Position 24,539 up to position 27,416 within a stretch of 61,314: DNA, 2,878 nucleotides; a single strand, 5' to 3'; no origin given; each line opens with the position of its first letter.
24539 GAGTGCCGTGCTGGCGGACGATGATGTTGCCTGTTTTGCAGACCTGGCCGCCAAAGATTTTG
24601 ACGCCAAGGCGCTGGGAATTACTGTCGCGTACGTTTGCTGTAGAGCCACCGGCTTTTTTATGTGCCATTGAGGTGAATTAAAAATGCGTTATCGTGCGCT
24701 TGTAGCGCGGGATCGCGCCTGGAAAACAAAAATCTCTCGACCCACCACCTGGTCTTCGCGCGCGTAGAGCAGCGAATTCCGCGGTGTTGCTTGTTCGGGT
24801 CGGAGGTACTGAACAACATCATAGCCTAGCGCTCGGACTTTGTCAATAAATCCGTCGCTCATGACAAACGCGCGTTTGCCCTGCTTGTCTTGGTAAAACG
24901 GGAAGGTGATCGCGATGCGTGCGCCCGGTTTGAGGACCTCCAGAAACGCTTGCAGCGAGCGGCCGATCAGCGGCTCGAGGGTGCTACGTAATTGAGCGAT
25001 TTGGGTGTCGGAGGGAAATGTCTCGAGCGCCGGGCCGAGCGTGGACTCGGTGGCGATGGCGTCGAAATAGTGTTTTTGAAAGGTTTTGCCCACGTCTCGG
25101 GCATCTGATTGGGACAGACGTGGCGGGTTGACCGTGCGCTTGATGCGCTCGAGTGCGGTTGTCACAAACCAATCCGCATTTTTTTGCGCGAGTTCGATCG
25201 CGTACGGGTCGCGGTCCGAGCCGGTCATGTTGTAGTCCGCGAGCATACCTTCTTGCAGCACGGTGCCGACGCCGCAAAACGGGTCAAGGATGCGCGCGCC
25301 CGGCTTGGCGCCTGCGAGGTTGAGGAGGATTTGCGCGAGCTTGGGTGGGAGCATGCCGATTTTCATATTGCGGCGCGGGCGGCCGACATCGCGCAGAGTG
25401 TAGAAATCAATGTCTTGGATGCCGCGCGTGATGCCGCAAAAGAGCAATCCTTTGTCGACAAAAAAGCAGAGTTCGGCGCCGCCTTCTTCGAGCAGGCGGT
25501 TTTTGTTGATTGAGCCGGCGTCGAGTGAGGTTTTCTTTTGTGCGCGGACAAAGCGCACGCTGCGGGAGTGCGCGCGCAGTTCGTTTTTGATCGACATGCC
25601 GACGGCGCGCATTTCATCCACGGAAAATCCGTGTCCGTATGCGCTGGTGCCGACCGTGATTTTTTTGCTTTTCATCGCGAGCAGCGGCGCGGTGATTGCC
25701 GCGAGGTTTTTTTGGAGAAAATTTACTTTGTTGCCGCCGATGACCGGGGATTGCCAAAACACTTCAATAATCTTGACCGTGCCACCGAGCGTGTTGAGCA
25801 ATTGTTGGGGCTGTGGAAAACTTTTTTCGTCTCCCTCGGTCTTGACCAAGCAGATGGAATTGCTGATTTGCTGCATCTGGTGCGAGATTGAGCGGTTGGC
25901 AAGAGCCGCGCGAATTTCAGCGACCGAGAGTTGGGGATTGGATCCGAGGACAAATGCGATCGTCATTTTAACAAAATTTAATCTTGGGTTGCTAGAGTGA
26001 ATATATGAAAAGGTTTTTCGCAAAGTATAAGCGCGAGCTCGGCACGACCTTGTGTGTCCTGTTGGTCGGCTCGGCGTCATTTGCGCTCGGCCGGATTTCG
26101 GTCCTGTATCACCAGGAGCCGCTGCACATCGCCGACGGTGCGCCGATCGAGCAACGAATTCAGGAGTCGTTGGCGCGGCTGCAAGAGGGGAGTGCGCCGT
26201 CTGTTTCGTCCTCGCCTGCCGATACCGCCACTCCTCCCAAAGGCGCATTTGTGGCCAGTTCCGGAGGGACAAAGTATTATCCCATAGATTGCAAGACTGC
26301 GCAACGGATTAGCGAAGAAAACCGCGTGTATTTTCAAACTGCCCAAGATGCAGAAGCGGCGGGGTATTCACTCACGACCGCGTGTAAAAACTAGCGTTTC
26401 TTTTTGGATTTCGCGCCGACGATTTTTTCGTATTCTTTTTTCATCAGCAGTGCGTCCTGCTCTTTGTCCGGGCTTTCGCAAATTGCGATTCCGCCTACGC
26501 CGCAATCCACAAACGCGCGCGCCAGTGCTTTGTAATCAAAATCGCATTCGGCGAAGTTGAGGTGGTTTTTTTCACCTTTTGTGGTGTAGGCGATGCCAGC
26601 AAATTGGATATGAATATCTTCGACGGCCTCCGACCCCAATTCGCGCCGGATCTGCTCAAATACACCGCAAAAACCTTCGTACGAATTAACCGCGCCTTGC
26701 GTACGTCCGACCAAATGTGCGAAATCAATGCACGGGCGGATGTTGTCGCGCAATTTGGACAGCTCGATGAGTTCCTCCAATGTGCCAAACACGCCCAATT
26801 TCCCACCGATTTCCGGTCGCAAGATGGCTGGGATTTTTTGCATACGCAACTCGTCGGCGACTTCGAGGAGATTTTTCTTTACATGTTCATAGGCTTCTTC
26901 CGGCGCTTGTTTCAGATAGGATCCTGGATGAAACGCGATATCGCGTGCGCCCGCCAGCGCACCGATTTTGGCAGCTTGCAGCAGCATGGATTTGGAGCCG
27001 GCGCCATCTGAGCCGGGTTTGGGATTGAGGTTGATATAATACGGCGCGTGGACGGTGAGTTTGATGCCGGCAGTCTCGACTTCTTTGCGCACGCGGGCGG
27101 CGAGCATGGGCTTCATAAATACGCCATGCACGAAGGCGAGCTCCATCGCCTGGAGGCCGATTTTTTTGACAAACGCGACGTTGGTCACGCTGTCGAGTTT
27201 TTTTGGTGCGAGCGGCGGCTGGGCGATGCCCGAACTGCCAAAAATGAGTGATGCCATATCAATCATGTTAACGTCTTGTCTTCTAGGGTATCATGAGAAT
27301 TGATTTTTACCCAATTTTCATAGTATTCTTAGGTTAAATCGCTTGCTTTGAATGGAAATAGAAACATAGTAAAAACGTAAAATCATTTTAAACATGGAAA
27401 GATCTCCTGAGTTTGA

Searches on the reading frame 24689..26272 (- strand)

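Call 102: search_protein_families(library=pfam, proteins=[window:24689-26272:-], max_evalue=0.00001)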
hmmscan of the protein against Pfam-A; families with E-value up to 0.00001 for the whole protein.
window:24689-26272:- (527 aa): 1 family
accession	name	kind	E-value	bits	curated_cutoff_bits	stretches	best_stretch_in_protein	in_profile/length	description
PF01170.24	UPF0020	-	2.9e-10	40.6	22.3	1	301-355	5-60/197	RMKL-like, methyltransferase domain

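Call 105: search_protein_families(library=ncbifam, proteins=[window:24689-26272:-], max_evalue=0.001)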
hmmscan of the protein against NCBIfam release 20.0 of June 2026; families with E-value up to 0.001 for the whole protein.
window:24689-26272:- (527 aa): 2 families
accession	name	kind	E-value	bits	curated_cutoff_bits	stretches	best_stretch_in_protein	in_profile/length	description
TIGR01177.1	TIGR01177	hypoth_equivalog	2.3e-14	53.4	316.55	1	300-462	158-299/330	TIGR01177 family methyltransferase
NF040721.1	Trm14_Arch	equivalog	5.2e-05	22.5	280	1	308-358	175-226/370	tRNA (guanine(6)-N2)-methyltransferase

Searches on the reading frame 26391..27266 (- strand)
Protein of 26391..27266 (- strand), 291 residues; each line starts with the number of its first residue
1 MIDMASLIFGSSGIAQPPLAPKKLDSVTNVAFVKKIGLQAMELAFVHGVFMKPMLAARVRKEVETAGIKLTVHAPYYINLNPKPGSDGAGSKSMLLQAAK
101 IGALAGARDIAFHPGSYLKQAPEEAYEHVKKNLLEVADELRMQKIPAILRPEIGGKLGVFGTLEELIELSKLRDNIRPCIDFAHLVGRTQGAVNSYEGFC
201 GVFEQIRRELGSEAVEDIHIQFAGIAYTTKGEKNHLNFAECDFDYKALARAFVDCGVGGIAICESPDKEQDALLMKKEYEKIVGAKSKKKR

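Call 102: search_protein_families(library=pfam, proteins=[window:26391-27266:-], max_evalue=0.00001)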
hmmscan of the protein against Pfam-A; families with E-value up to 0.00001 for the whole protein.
window:26391-27266:- (291 aa): 1 family
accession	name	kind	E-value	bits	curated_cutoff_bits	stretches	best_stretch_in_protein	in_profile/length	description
PF01261.30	AP_endonuc_2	-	1.2e-27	97.6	31.1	1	31-272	2-236/249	Xylose isomerase-like TIM barrel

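Call 104: search_solved_structures(query=window:26391-27266:-, max_evalue=0.001, show_alignments=1)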
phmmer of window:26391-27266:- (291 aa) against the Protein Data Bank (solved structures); distinct sequences matched with E-value up to 0.001: 6.
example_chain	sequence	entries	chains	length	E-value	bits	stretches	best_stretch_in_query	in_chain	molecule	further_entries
1xp3_A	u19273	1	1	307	8.7e-10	41.7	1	59-249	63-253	endonuclease IV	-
3aal_A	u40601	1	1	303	6e-07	32.4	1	60-223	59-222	Probable endonuclease 4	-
8edd_A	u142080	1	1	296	1.8e-06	30.8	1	64-224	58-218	Probable endonuclease 4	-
8axy_A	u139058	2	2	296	1.8e-06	30.8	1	64-224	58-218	Probable endonuclease 4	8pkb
2x7v_A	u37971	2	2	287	4.8e-05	26.1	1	57-221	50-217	PROBABLE ENDONUCLEASE 4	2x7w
4hno_A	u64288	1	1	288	4.9e-05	26.1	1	57-221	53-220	Probable endonuclease 4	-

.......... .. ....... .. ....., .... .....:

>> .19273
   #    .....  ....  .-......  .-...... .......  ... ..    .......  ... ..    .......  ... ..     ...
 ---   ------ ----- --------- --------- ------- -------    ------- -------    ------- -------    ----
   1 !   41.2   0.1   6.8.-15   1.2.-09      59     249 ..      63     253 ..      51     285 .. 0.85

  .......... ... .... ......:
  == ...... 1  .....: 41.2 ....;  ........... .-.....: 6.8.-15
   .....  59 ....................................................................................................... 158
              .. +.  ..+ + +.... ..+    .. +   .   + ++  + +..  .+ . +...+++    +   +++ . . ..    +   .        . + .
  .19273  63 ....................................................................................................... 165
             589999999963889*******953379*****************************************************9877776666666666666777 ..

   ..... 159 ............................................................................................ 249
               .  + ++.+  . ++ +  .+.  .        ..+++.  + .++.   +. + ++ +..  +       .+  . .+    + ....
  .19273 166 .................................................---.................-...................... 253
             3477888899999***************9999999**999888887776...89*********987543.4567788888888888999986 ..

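Call 105: search_protein_families(library=ncbifam, proteins=[window:26391-27266:-], max_evalue=0.001)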
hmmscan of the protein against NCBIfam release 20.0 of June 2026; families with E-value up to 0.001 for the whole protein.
window:26391-27266:- (291 aa): 5 families
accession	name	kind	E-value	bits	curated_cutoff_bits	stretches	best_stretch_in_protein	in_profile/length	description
TIGR00587.1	nfo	subfamily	6.8e-14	51.8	129.65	1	67-222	63-218/279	deoxyribonuclease IV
NF002196.0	PRK01060.1-1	equivalog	4.4e-11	42.6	333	1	61-260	56-254/297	deoxyribonuclease IV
NF002198.0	PRK01060.1-3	equivalog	5.9e-07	29.4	244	1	56-271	41-242/253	deoxyribonuclease IV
NF002197.0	PRK01060.1-2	equivalog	1.2e-05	24.6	376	1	69-226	71-231/289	deoxyribonuclease IV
NF002199.0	PRK01060.1-4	equivalog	2.6e-05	23.5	315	1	68-233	64-230/282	deoxyribonuclease IV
